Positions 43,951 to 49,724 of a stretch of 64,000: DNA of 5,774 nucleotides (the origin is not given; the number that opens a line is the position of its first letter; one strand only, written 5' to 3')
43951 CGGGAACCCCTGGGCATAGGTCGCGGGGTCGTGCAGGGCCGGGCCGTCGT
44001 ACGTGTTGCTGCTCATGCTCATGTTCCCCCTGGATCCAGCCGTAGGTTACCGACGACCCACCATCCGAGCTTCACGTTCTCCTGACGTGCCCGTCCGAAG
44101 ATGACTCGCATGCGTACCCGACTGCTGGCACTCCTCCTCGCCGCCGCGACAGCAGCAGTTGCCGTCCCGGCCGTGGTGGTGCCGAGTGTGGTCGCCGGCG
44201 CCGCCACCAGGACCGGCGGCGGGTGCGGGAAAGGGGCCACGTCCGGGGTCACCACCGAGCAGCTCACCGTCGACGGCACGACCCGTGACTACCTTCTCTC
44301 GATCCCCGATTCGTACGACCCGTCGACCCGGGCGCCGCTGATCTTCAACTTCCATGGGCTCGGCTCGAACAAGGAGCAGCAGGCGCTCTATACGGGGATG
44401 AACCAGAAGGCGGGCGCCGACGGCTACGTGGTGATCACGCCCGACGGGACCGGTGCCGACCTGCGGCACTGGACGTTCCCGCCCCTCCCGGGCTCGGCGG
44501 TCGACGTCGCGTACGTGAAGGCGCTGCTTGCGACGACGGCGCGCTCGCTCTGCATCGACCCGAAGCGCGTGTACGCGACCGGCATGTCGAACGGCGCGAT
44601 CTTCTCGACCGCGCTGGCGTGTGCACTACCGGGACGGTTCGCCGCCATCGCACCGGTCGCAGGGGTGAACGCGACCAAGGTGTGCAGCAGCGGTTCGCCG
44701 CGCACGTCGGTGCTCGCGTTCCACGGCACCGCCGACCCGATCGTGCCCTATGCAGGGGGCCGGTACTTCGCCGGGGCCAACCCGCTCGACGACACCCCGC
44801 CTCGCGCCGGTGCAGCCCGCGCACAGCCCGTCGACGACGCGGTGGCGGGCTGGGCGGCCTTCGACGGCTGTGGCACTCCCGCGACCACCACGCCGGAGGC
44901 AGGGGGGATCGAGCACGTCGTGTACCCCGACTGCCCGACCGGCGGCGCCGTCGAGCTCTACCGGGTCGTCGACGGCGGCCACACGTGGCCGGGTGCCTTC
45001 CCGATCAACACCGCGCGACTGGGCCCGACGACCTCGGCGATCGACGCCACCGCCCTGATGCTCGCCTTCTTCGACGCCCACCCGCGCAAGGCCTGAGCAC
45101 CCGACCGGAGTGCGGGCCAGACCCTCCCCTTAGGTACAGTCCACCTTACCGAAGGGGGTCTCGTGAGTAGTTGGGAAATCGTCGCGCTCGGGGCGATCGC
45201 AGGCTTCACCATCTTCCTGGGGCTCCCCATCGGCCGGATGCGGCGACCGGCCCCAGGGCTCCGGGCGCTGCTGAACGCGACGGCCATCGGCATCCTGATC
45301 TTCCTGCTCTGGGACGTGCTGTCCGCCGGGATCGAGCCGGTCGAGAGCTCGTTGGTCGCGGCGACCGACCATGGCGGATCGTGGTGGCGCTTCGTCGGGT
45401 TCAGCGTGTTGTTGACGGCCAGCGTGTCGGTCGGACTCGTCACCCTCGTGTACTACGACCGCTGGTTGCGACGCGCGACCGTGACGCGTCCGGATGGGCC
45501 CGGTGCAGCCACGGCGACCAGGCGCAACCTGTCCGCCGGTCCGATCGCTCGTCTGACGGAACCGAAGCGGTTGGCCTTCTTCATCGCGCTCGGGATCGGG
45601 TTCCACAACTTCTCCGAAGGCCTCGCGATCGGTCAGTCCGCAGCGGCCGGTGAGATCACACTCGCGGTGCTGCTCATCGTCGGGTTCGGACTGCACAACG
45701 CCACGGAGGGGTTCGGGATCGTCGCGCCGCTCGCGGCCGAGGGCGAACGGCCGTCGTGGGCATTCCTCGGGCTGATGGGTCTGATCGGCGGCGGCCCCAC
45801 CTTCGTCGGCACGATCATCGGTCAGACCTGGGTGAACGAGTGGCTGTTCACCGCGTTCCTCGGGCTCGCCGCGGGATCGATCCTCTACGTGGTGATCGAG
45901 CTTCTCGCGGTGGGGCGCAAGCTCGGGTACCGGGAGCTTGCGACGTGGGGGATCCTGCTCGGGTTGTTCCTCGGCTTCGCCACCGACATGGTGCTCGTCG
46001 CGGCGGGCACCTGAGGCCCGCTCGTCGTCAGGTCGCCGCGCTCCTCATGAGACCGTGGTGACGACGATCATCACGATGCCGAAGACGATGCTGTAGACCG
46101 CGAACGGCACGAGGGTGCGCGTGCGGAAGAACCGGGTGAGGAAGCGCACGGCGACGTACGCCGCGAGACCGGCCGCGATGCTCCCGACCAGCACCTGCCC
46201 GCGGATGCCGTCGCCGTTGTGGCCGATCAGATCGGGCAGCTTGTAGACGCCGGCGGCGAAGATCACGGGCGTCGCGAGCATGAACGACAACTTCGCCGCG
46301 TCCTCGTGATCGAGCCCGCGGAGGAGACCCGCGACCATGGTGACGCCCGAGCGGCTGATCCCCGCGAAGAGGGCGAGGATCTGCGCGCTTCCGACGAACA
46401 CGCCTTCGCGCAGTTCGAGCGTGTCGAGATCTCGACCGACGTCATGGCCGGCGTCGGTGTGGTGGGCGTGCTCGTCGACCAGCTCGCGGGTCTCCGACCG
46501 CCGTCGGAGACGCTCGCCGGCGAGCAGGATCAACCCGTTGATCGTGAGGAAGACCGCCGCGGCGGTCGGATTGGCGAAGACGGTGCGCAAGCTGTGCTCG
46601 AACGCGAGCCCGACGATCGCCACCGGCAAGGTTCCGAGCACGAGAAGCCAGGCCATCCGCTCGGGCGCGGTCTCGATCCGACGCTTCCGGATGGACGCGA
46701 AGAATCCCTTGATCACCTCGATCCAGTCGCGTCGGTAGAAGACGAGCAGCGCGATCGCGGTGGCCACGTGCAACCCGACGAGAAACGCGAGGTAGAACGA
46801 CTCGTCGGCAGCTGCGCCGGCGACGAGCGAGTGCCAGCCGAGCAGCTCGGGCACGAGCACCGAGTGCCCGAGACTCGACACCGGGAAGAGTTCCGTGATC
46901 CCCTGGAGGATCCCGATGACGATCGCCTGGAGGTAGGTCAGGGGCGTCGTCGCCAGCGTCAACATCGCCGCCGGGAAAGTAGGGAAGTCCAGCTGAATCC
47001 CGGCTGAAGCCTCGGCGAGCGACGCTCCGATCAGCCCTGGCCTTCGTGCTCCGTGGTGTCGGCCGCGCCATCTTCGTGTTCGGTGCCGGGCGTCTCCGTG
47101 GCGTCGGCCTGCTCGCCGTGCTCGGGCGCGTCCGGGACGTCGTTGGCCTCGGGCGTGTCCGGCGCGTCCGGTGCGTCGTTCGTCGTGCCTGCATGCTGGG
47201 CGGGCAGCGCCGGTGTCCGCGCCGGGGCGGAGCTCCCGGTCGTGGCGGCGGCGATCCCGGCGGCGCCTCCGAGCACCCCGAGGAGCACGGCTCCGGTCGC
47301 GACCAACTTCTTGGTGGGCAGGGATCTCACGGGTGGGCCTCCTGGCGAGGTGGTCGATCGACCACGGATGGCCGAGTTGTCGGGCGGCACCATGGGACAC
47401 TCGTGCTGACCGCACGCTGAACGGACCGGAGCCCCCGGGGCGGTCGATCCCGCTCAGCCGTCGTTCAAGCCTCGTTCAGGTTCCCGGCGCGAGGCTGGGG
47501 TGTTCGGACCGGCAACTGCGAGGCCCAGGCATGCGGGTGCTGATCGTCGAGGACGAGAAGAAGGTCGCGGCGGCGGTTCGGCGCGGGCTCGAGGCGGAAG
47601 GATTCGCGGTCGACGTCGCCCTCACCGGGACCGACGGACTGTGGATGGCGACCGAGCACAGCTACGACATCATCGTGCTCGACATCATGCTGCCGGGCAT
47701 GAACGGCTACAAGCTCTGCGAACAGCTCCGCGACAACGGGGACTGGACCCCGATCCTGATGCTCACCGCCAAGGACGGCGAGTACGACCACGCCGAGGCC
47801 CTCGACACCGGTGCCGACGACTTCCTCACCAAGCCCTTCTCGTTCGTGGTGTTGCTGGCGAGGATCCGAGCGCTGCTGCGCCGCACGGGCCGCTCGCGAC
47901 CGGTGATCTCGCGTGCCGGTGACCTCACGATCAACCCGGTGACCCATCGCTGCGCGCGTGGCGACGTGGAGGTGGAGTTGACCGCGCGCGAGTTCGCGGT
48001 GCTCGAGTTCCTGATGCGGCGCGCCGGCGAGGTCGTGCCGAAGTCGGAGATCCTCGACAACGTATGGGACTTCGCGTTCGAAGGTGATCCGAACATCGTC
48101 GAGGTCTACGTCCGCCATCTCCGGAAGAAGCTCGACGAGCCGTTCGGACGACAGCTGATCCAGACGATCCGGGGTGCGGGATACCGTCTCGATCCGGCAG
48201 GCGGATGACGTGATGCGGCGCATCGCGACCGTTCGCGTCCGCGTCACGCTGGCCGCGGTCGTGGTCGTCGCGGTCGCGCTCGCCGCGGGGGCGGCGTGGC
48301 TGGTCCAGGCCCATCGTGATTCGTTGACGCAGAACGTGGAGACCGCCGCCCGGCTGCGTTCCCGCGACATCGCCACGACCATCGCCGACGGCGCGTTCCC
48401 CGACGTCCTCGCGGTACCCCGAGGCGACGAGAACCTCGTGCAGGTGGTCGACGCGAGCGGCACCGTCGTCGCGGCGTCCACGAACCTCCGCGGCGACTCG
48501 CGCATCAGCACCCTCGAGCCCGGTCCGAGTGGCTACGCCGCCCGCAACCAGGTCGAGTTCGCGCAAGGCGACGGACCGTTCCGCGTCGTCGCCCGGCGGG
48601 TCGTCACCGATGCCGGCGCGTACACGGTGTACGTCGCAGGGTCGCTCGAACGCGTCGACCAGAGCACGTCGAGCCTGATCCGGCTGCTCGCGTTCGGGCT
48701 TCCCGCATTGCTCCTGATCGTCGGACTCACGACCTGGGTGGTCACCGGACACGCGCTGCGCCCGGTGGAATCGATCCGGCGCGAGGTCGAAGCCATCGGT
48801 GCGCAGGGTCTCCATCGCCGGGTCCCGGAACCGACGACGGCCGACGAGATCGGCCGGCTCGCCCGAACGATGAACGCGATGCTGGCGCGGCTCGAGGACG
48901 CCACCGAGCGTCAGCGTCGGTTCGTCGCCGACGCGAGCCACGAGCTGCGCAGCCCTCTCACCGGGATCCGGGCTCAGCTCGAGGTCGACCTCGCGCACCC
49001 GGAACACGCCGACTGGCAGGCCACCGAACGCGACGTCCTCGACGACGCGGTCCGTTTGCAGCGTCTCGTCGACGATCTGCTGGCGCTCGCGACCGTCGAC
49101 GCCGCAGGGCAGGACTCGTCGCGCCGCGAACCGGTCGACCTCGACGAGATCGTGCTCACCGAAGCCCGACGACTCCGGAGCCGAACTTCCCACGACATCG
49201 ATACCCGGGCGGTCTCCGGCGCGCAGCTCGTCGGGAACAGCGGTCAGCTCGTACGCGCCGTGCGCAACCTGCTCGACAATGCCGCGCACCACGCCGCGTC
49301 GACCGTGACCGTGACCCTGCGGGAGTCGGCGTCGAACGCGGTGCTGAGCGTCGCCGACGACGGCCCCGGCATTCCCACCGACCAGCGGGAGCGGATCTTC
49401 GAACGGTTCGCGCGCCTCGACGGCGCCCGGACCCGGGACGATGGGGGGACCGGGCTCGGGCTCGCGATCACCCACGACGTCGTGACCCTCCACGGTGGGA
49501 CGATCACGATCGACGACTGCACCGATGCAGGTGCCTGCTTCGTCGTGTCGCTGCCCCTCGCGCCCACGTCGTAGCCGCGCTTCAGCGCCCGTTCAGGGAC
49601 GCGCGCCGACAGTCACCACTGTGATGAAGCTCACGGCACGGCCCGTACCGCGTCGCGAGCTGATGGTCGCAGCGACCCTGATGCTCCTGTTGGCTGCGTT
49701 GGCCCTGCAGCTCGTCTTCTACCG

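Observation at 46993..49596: TTCAG-N6-TTCAG direct repeats upstream of uppP, the response regulator and a GT-C glycosyltransferase: inferred envelope regulon of the local two-component system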

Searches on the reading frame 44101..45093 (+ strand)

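Call 9: search_protein_families(library=pfam, proteins=[window:44101-45093:+])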
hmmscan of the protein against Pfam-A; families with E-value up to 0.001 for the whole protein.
window:44101-45093:+ (331 aa): 4 families
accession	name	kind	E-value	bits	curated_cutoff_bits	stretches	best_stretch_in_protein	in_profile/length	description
PF10503.15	Esterase_PHB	-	1.6e-08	34.5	23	1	76-197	14-139/219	Esterase PHB depolymerase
PF02230.22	Abhydrolase_2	-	3.6e-06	27.4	23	1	145-221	96-176/217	Phospholipase/Carboxylesterase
PF00326.27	Peptidase_S9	-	9e-06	25.8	22.6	1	107-189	13-98/213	Prolyl oligopeptidase family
PF20434.5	BD-FAE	-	9.7e-06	25.7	26.8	0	76-171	11-105/215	BD-FAE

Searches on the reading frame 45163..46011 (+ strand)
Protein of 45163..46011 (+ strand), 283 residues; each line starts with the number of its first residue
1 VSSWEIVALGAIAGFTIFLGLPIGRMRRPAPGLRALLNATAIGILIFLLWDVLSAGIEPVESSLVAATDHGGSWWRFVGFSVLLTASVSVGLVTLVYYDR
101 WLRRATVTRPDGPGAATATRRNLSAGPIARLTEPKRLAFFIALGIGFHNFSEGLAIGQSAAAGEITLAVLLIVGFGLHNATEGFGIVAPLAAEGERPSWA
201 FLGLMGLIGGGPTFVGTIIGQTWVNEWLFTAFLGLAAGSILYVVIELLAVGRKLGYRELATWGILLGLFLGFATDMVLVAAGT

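Call 9: search_protein_families(library=pfam, proteins=[window:45163-46011:+])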
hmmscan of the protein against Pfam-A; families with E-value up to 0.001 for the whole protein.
window:45163-46011:+ (283 aa): 1 family
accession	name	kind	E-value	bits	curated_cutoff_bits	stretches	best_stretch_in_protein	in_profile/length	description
PF02535.28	Zip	-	3.4e-11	43.4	35.1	1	137-268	177-316/323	ZIP Zinc transporter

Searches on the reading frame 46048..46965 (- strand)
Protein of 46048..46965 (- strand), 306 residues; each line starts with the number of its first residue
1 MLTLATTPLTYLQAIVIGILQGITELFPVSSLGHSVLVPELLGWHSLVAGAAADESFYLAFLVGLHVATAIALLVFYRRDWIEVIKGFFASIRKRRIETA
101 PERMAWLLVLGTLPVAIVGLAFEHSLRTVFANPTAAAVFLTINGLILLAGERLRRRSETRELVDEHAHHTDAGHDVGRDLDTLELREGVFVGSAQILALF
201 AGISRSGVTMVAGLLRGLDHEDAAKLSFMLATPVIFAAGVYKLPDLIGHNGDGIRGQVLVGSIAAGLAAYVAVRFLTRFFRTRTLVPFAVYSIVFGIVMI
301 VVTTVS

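Call 9: search_protein_families(library=pfam, proteins=[window:46048-46965:-])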
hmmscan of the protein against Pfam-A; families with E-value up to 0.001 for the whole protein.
window:46048-46965:- (306 aa): 1 family
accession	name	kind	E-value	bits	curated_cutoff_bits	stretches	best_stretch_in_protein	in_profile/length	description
PF02673.24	BacA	-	6.8e-71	239.4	33.4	1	14-298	1-257/257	Bacitracin resistance protein BacA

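Call 14: search_protein_families(library=ncbifam, proteins=[window:46048-46965:-], max_evalue=0.001)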
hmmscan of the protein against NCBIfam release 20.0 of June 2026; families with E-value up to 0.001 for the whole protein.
window:46048-46965:- (306 aa): 12 families
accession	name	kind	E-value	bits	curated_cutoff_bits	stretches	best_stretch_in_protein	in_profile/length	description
NF001395.0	PRK00281.3-1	equivalog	1.3e-130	435.3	394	1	8-305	3-305/306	undecaprenyl-diphosphate phosphatase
NF001397.0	PRK00281.3-4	equivalog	6.4e-84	281.9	363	1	10-304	2-279/281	undecaprenyl-diphosphate phosphatase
NF001392.0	PRK00281.2-1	equivalog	2.2e-55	188.1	308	2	177-303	143-272/280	undecaprenyl-diphosphate phosphatase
NF001393.0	PRK00281.2-4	equivalog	9.5e-54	182.6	284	1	10-303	2-264/266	undecaprenyl-diphosphate phosphatase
TIGR00753.1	undec_PP_bacA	equivalog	5e-52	177.1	217.5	1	14-296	1-255/255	undecaprenyl-diphosphatase UppP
NF001394.0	PRK00281.2-5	equivalog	6.7e-51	173.4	311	2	178-303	149-275/281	undecaprenyl-diphosphate phosphatase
NF001389.0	PRK00281.1-2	equivalog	6.1e-48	163.5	262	1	10-304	5-265/272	undecaprenyl-diphosphate phosphatase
NF001390.0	PRK00281.1-4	equivalog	1.7e-44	152.3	260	1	10-304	5-267/272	undecaprenyl-diphosphate phosphatase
NF001391.0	PRK00281.1-5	equivalog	1.6e-36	126.1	293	1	10-305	5-275/279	undecaprenyl-diphosphate phosphatase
NF001388.0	PRK00281.1-1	equivalog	5.4e-34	118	362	1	11-302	7-271/273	undecaprenyl-diphosphate phosphatase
NF001396.0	PRK00281.3-3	equivalog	4e-20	72.8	382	2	12-148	5-131/264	undecaprenyl-diphosphate phosphatase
NF001398.0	PRK00281.3-5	equivalog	2.2e-17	63.8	354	1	12-305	5-272/278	undecaprenyl-diphosphate phosphatase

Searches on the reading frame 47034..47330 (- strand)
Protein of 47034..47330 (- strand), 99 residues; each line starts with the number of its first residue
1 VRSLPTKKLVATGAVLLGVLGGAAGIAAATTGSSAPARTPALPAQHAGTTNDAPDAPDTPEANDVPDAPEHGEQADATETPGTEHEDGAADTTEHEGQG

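Call 9: search_protein_families(library=pfam, proteins=[window:47034-47330:-])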
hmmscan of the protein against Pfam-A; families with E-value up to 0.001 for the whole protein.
window:47034-47330:- (99 aa): 0 families

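Call 14: search_protein_families(library=ncbifam, proteins=[window:47034-47330:-], max_evalue=0.001)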
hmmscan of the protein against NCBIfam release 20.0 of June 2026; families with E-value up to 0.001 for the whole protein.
window:47034-47330:- (99 aa): 0 families

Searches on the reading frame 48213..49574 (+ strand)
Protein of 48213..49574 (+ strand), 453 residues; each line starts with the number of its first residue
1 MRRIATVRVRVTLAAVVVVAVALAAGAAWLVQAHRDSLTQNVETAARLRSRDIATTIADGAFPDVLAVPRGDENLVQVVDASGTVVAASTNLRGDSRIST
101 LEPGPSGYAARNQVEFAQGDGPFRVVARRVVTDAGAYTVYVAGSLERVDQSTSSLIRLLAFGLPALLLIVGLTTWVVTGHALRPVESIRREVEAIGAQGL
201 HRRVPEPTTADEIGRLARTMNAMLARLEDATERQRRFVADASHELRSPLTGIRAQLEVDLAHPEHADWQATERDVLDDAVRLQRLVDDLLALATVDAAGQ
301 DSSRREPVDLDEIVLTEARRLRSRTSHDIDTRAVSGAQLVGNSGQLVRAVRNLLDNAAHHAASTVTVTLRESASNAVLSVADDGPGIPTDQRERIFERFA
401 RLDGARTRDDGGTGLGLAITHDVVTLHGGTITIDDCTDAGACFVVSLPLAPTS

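Call 9: search_protein_families(library=pfam, proteins=[window:48213-49571:+])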
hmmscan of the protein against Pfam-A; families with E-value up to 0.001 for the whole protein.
window:48213-49571:+ (453 aa): 4 families
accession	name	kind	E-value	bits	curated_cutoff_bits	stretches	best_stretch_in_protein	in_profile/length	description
PF02518.31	HATPase_c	-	8.7e-28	97.4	26.4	1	342-450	2-110/111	Histidine kinase-, DNA gyrase B-, and HSP90-like ATPase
PF00512.31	HisKA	-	1.1e-12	48.2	26.9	1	234-297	2-65/66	His Kinase A (phospho-acceptor) domain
PF00672.30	HAMP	-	2.5e-11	44.2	25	1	177-229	2-53/53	HAMP domain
PF13589.12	HATPase_c_3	-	7.7e-05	23.2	25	1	348-417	5-77/137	Histidine kinase-, DNA gyrase B-, and HSP90-like ATPase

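Call 11: find_related_loci(query=window:48213-49571:+, collection=genome_contigs, flank=4000)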
Query window:48213-49571:+ (453 aa) in genome_contigs; peptide patterns used: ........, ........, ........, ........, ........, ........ (x = any residue, [..] = any of these).
539 stretches matched a pattern; 327 encode a relative of the query (tblastn E <= 1e-3); the best 80 are kept; 80 distinct loci.
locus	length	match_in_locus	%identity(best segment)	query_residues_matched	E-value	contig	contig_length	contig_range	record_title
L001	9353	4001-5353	80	1-451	0e+0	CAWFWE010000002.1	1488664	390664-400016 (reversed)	MAG: uncultured Actinomycetes bacterium isolate MFD04944.bin.2.69 genome assembly, contig: contig_21982, whole genome sh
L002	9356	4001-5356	79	1-451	0e+0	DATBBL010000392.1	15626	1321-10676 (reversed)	MAG TPA_asm: Acidimicrobiia bacterium isolate SMAG_U5758 k141_4727950, whole genome shotgun sequence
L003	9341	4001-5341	74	1-449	0e+0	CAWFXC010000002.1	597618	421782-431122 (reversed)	MAG: uncultured Actinomycetes bacterium isolate MFD06714.bin.1.229 genome assembly, contig: contig_28356, whole genome s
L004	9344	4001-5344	70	1-451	0e+0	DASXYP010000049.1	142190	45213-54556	MAG TPA_asm: Acidimicrobiia bacterium isolate SMAG_U4828 k141_837953, whole genome shotgun sequence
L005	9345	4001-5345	74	1-450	0e+0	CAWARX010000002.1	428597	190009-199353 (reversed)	MAG: uncultured Actinomycetes bacterium isolate MFD02416.bin.2.207 genome assembly, contig: contig_33508, whole genome s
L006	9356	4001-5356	70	1-453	0e+0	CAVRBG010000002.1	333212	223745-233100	MAG: uncultured Actinomycetes bacterium isolate MFD04944.bin.2.123 genome assembly, contig: contig_15696, whole genome s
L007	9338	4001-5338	68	1-449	3e-177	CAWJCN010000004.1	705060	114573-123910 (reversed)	MAG: uncultured Actinomycetes bacterium isolate MFD04944.bin.1.334 genome assembly, contig: contig_36068, whole genome s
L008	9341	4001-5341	68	1-449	3e-178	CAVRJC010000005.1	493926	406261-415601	MAG: uncultured Actinomycetes bacterium isolate MFD05942.bin.1.117 genome assembly, contig: contig_20203, whole genome s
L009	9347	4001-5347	65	1-449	4e-174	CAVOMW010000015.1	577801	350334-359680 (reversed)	MAG: uncultured Actinomycetes bacterium isolate MFD00031.bin.2.112 genome assembly, contig: contig_9766, whole genome sh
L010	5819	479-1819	66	1-449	5e-172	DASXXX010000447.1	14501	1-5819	MAG TPA_asm: Acidimicrobiia bacterium isolate SMAG_U4809 k141_3622526, whole genome shotgun sequence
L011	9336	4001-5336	68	3-449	2e-163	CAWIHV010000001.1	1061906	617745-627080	MAG: uncultured Actinomycetes bacterium isolate MFD05442.bin.4.822 genome assembly, contig: contig_16143, whole genome s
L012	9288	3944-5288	76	1-450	3e-180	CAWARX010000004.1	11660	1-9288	MAG: uncultured Actinomycetes bacterium isolate MFD02416.bin.2.207 genome assembly, contig: contig_36428, whole genome s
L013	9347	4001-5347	62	1-450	2e-154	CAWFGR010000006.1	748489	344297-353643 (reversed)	MAG: uncultured Actinomycetes bacterium isolate MFD04944.bin.2.41 genome assembly, contig: contig_61388, whole genome sh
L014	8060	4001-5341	53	4-453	7e-134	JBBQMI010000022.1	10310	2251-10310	MAG: Acidimicrobiia bacterium isolate Co_metawrap_431 Cmw_431_k141_19216389_length_10310_cov_9.0000, whole genome shotgu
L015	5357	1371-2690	54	7-448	2e-132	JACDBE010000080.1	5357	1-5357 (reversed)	MAG: Acidimicrobiia bacterium isolate MGR_bin274 SD2897-2912_k127_8399659, whole genome shotgun sequence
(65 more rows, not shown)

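Call 14: search_protein_families(library=ncbifam, proteins=[window:48213-49571:+], max_evalue=0.001)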
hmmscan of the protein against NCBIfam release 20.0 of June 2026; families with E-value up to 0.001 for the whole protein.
window:48213-49571:+ (453 aa): 86 families (the best 25 are shown)
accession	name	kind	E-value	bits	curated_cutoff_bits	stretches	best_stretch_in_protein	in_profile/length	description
TIGR01386.1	cztS_silS_copS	subfamily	7.6e-61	206.5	292.55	1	72-448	88-457/457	heavy metal sensor histidine kinase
NF040691.1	MtrAB_MtrB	equivalog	3.2e-55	188.1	450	1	39-450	71-493/507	MtrAB system histidine kinase MtrB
NF033092.0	HK_WalK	equivalog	3.7e-50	171.1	725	2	233-449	371-594/594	cell wall metabolism sensor histidine kinase WalK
NF041735.1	hist_kin_RppB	equivalog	2.6e-49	168.2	400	2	232-448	214-438/438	two-component system sensor histidine kinase RppB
TIGR02966.1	phoR_proteo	equivalog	8.7e-49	166.3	334.2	1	227-446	107-332/333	phosphate regulon sensor histidine kinase PhoR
NF007007.0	PRK09470.1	equivalog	4.1e-45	154.5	486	1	121-451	136-461/463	envelope stress sensor histidine kinase CpxA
NF046044.1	PnpS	equivalog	1.4e-44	152.7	400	1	234-448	170-390/390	two-component system histidine kinase PnpS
NF008312.0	PRK11100.1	equivalog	1.6e-44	152.6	356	1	148-449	177-474/477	two-component system sensor histidine kinase CreC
NF007898.0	PRK10604.1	equivalog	2.3e-43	149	478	1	188-450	167-424/433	two-component system sensor histidine kinase RstB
NF012163.2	BaeS_SmeS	equivalog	1.8e-42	145.8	500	1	165-447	172-456/457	sensor histidine kinase efflux regulator BaeS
NF007837.0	PRK10549.1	equivalog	1.3e-41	142.8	603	1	148-450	161-459/466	envelope stress sensor histidine kinase BaeS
NF007345.0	PRK09835.1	subfamily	3.5e-39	134.7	423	1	131-448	159-479/482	Cu(+)/Ag(+) sensor histidine kinase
NF045900.1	HisKinCpxALeg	equivalog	7.4e-38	130.4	800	1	165-448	160-450/451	two-component system sensor histidine kinase CpxA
NF008025.0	PRK10755.1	equivalog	3.6e-37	127.9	314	1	163-446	71-353/362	two-component system sensor histidine kinase PmrB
NF007664.1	PRK10337.1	equivalog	1.9e-34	119.1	475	1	133-442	130-437/442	quorum sensing histidine kinase QseC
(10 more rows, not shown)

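Call 39: find_encoding_contigs(protein=window:48213-49574:+, flank=2000, max_places=3)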
Protein window:48213-49574:+ (453 aa): no gene with exactly this product is on record in the collection.
